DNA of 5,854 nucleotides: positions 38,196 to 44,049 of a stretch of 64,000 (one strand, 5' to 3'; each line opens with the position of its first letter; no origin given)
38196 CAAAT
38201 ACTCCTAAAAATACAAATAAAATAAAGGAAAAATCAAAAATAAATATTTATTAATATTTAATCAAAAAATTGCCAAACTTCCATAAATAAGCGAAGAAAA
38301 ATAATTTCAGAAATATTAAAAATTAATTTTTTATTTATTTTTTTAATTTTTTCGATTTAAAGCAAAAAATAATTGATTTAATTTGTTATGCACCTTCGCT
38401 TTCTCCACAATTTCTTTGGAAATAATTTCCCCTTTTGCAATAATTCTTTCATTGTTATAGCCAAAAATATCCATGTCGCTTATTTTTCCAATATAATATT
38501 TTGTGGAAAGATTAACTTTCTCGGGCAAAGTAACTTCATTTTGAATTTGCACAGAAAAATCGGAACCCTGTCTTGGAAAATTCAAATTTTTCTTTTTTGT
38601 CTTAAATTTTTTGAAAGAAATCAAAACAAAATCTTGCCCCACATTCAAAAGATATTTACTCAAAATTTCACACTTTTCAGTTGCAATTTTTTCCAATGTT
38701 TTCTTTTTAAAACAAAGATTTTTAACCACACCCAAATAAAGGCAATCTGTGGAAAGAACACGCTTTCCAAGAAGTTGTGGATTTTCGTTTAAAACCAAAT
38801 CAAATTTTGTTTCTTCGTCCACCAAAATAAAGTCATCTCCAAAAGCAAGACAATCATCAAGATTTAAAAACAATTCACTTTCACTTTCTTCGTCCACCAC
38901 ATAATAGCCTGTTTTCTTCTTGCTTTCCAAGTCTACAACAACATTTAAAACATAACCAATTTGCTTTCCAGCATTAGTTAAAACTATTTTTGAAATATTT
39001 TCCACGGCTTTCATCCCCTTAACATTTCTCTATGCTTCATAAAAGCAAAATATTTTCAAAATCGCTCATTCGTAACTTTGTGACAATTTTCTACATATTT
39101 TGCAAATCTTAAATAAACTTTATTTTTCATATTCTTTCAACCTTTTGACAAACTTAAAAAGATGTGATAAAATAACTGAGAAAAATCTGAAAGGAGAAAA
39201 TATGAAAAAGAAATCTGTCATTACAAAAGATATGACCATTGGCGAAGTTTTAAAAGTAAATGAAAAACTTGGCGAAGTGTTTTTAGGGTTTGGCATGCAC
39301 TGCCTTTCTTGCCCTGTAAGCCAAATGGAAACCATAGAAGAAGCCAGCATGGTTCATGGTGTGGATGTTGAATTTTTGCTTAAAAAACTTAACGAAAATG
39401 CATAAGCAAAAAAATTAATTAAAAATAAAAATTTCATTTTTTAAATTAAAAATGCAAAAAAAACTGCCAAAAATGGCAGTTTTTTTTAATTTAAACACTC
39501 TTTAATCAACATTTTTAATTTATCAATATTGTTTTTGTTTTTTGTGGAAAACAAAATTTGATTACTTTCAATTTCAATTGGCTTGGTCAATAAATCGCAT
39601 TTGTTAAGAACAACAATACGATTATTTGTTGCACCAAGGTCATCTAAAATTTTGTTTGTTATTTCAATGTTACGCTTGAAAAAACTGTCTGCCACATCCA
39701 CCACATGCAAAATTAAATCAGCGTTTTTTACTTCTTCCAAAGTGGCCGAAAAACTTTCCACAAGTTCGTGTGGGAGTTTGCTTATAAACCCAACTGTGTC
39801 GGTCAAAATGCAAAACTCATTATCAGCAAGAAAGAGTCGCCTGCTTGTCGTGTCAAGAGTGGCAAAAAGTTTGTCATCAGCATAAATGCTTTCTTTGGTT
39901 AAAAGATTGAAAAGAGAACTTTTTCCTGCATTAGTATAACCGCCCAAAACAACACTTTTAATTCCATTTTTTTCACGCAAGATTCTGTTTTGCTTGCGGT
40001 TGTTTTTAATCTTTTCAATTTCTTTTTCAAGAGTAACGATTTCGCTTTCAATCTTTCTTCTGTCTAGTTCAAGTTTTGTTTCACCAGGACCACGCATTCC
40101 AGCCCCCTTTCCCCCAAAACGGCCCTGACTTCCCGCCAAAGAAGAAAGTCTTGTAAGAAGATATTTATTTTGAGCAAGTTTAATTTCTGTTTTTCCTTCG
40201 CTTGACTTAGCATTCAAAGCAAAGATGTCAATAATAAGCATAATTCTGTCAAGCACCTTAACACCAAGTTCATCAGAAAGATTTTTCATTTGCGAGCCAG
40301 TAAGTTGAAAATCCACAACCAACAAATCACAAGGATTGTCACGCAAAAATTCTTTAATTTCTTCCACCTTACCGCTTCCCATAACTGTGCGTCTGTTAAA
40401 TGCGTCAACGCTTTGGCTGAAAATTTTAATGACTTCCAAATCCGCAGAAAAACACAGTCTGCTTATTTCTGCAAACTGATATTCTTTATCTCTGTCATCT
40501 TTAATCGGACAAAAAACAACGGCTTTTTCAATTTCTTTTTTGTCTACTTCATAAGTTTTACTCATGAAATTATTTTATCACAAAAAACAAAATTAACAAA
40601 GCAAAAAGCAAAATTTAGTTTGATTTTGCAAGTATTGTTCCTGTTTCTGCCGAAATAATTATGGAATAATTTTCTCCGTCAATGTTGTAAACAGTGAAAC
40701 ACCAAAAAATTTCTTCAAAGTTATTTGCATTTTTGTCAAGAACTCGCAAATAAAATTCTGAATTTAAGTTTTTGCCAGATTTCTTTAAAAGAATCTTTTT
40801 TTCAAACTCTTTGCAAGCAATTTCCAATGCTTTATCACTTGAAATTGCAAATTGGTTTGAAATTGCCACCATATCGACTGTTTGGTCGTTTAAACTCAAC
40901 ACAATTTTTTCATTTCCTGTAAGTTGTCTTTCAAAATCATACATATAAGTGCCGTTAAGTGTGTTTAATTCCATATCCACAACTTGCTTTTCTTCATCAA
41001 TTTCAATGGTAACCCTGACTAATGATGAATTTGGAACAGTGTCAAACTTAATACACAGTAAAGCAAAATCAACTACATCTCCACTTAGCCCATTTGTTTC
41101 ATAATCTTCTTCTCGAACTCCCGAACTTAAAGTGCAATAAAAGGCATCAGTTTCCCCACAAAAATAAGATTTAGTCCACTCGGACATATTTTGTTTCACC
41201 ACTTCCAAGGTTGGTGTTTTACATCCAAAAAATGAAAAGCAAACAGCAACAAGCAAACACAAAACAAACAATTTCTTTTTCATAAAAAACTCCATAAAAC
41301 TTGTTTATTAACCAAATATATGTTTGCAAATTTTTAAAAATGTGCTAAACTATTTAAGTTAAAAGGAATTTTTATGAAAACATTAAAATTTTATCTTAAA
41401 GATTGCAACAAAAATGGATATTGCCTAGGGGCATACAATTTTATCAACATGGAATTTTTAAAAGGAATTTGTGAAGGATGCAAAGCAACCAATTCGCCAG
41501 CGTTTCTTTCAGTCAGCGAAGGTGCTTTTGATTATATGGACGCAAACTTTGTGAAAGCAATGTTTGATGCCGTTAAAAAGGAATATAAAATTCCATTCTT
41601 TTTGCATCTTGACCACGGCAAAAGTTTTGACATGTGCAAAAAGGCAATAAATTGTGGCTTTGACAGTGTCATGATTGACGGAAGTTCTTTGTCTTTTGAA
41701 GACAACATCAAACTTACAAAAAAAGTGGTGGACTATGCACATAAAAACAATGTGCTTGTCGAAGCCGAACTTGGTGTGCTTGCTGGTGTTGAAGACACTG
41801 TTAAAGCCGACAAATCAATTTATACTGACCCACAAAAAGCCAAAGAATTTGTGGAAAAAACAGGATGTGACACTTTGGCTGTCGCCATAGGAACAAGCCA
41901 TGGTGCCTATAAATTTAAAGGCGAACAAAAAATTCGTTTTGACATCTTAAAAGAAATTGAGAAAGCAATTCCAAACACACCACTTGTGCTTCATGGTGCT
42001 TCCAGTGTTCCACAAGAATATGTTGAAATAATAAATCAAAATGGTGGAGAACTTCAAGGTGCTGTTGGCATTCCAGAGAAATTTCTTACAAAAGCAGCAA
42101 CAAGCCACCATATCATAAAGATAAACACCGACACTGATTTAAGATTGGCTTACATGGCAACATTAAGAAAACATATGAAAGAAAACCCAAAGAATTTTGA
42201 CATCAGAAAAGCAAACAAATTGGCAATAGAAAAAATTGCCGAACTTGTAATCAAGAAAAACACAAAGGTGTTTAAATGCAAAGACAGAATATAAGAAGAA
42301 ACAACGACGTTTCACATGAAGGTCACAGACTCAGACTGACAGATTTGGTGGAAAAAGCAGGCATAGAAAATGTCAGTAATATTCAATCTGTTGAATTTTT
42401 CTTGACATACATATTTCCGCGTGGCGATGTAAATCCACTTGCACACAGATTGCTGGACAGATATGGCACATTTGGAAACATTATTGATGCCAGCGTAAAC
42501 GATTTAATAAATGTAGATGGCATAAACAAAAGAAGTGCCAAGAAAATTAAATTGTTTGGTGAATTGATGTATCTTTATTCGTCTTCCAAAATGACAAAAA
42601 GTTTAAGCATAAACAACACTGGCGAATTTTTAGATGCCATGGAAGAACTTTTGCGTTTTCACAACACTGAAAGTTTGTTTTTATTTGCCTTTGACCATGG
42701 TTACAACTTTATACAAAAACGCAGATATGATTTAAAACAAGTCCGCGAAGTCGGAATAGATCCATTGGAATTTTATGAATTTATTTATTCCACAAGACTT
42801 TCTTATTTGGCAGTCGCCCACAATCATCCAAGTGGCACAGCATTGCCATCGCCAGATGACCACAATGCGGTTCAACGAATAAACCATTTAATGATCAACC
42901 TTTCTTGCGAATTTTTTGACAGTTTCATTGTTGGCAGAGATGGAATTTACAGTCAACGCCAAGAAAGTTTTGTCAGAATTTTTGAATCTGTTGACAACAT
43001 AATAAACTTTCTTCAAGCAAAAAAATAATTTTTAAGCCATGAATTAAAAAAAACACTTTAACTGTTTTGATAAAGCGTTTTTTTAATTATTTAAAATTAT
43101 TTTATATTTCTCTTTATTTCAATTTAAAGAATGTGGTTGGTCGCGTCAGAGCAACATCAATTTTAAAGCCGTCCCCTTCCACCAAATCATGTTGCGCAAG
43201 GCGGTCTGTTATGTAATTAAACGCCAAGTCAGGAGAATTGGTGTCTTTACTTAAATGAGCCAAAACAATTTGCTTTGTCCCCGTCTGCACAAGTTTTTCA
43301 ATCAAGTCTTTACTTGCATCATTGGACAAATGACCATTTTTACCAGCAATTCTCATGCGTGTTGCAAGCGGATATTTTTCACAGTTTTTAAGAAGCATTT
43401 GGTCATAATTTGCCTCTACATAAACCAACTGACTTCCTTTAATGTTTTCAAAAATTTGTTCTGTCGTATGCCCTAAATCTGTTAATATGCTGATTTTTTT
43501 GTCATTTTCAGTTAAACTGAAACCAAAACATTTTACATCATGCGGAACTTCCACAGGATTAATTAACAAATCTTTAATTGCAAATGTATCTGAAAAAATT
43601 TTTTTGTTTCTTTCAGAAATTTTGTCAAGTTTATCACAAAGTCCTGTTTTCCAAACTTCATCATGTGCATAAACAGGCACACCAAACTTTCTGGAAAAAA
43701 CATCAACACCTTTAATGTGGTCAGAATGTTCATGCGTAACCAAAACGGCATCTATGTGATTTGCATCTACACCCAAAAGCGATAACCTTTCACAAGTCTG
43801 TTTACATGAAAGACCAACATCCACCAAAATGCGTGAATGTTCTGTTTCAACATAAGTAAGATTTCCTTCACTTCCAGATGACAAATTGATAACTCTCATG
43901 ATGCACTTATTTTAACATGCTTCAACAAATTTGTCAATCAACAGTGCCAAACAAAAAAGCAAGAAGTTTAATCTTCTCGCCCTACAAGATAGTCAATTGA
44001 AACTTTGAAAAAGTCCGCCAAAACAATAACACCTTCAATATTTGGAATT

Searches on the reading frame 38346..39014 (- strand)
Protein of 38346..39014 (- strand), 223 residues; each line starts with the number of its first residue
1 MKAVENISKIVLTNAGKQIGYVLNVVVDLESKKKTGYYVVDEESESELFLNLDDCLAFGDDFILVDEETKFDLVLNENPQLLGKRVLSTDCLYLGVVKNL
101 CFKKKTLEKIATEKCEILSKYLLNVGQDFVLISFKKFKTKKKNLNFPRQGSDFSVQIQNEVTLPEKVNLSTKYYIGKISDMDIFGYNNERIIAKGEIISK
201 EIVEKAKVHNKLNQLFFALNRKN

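Call 5: search_protein_families(library=pfam, proteins=[window:38346-39014:-])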
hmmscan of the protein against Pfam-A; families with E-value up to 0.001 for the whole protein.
window:38346-39014:- (223 aa): 1 family
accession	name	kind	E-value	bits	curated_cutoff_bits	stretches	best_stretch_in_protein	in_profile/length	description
PF05239.21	PRC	-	0.0001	22.7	21.2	0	9-66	12-72/78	PRC-barrel domain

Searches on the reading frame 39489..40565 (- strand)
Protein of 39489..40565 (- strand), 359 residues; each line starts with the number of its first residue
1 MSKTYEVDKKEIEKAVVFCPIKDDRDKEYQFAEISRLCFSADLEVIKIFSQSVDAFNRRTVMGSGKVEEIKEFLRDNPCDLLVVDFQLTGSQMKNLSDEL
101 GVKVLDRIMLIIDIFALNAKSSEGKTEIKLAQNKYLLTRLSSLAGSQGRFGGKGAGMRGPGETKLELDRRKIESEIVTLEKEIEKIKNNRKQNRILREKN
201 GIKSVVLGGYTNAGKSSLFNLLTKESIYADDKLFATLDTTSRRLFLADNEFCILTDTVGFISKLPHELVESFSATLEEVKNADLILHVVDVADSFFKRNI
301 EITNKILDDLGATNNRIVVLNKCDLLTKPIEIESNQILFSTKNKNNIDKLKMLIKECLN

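Call 5: search_protein_families(library=pfam, proteins=[window:39489-40565:-])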
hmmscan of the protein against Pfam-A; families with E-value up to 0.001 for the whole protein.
window:39489-40565:- (359 aa): 6 families
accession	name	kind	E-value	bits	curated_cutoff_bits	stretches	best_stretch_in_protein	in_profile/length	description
PF13167.11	GTP-bdg_N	-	3.4e-25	88.9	25.4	1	29-116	2-89/89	GTP-binding GTPase N-terminal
PF16360.10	GTP-bdg_M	-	1e-20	74.5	29.5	1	119-195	2-77/79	GTP-binding GTPase Middle Region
PF01926.29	MMR_HSR1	-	1.9e-19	70.2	21.9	1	205-322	2-113/113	50S ribosome-binding GTPase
PF02421.24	FeoB_N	-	1.2e-07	31.8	27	1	204-334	2-127/156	Ferrous iron transport protein B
PF12631.12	MnmE_helical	-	0.00016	22.3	40.1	1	166-356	61-133/211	MnmE helical domain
PF03193.22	RsgA_GTPase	-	0.00078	19.8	30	0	170-260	73-168/174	RsgA GTPase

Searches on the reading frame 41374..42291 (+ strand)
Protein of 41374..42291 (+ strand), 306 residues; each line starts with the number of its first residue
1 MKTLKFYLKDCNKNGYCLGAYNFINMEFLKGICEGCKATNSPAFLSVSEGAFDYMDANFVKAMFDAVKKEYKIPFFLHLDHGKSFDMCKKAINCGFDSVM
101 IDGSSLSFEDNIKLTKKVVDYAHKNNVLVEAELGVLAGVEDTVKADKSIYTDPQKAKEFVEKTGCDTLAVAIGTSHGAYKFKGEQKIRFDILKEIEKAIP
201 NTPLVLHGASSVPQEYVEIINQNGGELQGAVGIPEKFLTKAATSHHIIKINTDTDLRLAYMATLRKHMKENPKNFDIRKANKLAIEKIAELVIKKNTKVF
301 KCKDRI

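Call 24: search_protein_families(library=pfam, proteins=[window:41374-42291:+])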
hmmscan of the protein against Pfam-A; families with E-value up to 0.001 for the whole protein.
window:41374-42291:+ (306 aa): 1 family
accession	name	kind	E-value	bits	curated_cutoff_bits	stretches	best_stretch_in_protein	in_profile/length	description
PF01116.26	F_bP_aldolase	-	2e-92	310.1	25.5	1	3-304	2-276/277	Fructose-bisphosphate aldolase class-II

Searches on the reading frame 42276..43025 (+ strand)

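Call 24: search_protein_families(library=pfam, proteins=[window:42276-43025:+])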
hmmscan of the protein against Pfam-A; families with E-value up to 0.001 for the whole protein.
window:42276-43025:+ (250 aa): 3 families
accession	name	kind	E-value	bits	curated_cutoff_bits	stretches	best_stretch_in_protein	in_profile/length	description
PF04002.20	RadC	-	6.3e-15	55.6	22.1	1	113-230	2-119/121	RadC-like JAB domain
PF12826.13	HHH_2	-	4.2e-05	24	27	1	55-94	15-54/64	Helix-hairpin-helix motif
PF14520.12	HHH_5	-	6.1e-05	23.9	27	1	55-93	14-53/57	Helix-hairpin-helix domain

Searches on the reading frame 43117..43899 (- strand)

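Call 24: search_protein_families(library=pfam, proteins=[window:43117-43899:-])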
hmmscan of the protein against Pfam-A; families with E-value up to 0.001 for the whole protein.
window:43117-43899:- (261 aa): 4 families
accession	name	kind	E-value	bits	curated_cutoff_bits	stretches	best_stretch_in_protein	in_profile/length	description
PF12706.13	Lactamase_B_2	-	1.7e-19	70.7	27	1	23-215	2-199/200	Beta-lactamase superfamily domain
PF00753.33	Lactamase_B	-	6.5e-17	62.6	22.7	1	12-111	6-97/196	Metallo-beta-lactamase superfamily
PF23023.1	Anti-Pycsar_Apyc1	-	9.4e-05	22.4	50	1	16-70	24-75/250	Anti-Pycsar protein Apyc1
PF16661.11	Lactamase_B_6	-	0.00021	21.2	27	1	17-100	2-93/193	Metallo-beta-lactamase superfamily domain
